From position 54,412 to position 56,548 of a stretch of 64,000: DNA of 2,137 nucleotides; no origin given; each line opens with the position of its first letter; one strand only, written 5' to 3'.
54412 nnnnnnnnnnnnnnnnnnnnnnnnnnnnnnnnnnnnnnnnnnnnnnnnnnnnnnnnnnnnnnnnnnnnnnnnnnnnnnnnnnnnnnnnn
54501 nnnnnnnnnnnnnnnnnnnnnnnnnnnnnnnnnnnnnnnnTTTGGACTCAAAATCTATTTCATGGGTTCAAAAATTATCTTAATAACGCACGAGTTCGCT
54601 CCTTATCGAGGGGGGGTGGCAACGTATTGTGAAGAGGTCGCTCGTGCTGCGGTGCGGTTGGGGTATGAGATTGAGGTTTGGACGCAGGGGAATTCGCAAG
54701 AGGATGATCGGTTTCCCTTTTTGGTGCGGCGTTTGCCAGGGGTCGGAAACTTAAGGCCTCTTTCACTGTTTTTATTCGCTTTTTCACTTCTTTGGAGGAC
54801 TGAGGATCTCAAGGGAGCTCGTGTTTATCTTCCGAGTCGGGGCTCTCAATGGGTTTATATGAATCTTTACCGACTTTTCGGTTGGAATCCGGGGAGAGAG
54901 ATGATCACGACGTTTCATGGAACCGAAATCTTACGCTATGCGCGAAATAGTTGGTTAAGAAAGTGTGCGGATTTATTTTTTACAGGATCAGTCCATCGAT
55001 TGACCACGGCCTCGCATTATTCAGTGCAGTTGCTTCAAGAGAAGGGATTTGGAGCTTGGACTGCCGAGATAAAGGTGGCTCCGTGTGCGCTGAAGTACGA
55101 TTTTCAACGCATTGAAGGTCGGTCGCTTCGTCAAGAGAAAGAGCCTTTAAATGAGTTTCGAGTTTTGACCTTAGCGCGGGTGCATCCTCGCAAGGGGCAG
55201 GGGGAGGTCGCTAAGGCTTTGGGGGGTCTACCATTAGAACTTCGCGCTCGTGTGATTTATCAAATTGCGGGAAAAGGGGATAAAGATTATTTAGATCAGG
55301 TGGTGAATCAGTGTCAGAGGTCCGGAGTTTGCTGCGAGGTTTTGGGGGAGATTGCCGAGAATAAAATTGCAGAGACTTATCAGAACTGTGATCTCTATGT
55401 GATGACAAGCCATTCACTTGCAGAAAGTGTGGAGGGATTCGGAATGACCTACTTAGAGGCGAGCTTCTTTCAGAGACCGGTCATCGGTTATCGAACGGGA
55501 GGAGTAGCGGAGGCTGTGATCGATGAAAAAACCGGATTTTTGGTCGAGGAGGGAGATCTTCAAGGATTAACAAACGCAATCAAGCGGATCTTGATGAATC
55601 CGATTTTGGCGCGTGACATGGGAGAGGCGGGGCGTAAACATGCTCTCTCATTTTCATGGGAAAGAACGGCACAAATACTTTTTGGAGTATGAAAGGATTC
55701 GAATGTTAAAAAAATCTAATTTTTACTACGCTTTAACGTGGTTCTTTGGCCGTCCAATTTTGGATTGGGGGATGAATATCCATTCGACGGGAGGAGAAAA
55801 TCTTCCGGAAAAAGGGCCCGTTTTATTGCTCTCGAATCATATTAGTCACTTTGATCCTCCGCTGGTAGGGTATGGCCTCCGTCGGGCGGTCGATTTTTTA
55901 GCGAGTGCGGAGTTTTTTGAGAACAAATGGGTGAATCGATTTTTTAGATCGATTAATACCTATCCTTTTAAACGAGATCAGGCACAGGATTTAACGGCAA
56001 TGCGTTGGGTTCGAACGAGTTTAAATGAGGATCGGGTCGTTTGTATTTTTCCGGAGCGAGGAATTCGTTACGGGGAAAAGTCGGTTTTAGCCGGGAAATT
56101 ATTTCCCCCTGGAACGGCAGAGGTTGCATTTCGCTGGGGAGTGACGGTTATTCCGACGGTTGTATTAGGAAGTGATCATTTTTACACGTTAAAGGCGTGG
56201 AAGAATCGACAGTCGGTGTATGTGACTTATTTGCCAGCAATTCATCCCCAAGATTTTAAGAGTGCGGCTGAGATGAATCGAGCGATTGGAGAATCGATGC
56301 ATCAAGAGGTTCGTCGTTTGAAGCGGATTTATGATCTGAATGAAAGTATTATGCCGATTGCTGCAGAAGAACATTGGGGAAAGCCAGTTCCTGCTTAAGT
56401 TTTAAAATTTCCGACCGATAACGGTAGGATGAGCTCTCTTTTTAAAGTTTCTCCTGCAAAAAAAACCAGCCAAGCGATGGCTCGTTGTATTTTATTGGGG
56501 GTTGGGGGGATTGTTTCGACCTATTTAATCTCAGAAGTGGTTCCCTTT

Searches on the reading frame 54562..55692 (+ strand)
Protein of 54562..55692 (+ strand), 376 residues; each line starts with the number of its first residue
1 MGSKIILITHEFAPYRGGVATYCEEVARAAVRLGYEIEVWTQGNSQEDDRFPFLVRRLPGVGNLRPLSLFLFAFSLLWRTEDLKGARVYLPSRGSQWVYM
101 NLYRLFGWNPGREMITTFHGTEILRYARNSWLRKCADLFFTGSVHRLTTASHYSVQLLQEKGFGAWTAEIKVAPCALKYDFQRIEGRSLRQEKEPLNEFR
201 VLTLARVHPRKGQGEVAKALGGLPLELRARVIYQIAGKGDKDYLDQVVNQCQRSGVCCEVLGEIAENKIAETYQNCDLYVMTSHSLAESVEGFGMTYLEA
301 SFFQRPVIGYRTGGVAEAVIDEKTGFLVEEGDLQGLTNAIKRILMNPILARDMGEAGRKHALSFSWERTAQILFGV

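Call 75: search_protein_families(library=pfam, proteins=[window:54562-55692:+], max_evalue=0.00001)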
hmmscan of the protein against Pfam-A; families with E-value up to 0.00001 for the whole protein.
window:54562-55692:+ (376 aa): 5 families
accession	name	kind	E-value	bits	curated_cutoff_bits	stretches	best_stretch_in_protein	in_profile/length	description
PF00534.26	Glycos_transf_1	-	8.3e-30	104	26.4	1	190-360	7-172/172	Glycosyl transferases group 1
PF13692.12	Glyco_trans_1_4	-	5.5e-21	75.7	27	1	199-346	2-142/142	Glycosyl transferases group 1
PF13439.12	Glyco_transf_4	-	6e-12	46.4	28.5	1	17-175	2-164/170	Glycosyltransferase Family 4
PF13579.12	Glyco_trans_4_4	-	1.3e-07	32.6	29.7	1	17-165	1-149/158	Glycosyl transferase 4-like domain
PF20706.3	GT4-conflict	-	3.5e-07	30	26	1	173-371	173-383/385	Family 4 Glycosyltransferase in conflict systems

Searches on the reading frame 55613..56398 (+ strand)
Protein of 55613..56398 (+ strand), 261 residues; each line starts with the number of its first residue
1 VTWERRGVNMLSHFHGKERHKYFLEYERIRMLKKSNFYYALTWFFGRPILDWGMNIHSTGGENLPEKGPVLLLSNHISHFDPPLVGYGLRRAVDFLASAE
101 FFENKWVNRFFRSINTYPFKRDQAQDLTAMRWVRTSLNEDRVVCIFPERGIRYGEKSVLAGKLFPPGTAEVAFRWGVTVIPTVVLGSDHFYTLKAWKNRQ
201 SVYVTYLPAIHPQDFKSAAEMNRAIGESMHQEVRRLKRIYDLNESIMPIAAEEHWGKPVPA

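Call 75: search_protein_families(library=pfam, proteins=[window:55613-56398:+], max_evalue=0.00001)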
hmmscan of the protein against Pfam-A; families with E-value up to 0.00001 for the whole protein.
window:55613-56398:+ (261 aa): 1 family
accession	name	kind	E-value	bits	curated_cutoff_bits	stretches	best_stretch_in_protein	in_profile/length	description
PF01553.26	Acyltransferase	-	1.4e-19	70.6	23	1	56-184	2-131/132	Acyltransferase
